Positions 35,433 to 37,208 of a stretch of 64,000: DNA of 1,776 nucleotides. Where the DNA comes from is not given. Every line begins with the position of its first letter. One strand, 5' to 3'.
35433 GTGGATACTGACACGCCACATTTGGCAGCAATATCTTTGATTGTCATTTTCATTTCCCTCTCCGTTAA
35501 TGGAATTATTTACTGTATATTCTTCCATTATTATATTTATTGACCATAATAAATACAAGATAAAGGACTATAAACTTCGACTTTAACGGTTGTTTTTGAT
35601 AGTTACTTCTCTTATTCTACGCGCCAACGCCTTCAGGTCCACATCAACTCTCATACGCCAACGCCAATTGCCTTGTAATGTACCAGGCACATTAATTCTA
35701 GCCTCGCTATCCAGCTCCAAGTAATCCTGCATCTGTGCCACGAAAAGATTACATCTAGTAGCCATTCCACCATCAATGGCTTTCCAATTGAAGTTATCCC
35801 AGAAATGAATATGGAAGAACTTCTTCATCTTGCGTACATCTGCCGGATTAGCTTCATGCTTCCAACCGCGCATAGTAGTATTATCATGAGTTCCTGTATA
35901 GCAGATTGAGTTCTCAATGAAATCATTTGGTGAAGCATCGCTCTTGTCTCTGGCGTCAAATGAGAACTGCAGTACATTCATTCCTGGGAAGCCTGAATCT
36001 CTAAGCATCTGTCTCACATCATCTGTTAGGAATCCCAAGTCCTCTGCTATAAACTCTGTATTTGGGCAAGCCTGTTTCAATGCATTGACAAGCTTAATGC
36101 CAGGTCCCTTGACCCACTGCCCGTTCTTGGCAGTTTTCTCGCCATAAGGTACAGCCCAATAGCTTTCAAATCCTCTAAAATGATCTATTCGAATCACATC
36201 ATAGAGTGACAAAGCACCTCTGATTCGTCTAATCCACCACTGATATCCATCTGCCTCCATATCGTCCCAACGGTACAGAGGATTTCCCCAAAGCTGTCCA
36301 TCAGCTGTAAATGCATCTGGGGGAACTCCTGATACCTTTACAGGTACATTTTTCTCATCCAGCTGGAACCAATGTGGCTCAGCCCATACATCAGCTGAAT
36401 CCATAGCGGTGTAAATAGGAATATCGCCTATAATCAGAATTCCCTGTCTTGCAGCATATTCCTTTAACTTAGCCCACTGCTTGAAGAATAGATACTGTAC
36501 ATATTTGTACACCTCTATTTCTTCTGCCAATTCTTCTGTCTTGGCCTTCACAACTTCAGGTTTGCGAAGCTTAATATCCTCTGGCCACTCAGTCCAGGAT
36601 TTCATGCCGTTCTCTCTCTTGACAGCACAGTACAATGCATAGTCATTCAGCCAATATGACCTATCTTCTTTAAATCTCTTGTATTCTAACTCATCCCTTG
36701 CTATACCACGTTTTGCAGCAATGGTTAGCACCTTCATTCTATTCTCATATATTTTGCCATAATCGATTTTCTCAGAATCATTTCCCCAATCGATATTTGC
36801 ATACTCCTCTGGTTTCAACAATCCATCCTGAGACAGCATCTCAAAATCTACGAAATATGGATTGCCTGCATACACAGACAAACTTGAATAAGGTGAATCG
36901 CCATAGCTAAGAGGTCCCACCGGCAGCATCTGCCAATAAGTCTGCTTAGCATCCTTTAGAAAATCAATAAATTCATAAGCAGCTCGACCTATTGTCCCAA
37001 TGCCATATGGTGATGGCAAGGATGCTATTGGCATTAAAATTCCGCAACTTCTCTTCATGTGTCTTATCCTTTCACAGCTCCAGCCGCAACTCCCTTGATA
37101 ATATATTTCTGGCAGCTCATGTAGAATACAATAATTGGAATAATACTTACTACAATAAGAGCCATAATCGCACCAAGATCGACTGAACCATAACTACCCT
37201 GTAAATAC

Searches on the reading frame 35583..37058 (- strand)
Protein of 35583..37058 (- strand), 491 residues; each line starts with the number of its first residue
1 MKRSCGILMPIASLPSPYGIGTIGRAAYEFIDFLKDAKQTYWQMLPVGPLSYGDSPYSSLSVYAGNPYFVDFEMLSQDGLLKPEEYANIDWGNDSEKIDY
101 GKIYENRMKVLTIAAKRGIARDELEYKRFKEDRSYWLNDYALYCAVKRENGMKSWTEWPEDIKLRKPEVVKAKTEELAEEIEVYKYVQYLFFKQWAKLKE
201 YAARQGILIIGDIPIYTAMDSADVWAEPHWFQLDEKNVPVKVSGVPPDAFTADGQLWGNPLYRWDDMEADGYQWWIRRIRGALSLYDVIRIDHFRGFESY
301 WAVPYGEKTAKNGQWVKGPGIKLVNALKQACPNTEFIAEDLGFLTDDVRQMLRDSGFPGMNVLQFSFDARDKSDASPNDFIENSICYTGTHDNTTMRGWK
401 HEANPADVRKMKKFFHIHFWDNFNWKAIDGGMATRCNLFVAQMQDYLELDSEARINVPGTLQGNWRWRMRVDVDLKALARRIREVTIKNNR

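Call 50: find_encoding_contigs(protein=window:35583-37058:-, flank=1000, max_places=4)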
Protein window:35583-37058:- (491 aa): no gene with exactly this product is on record in the collection.
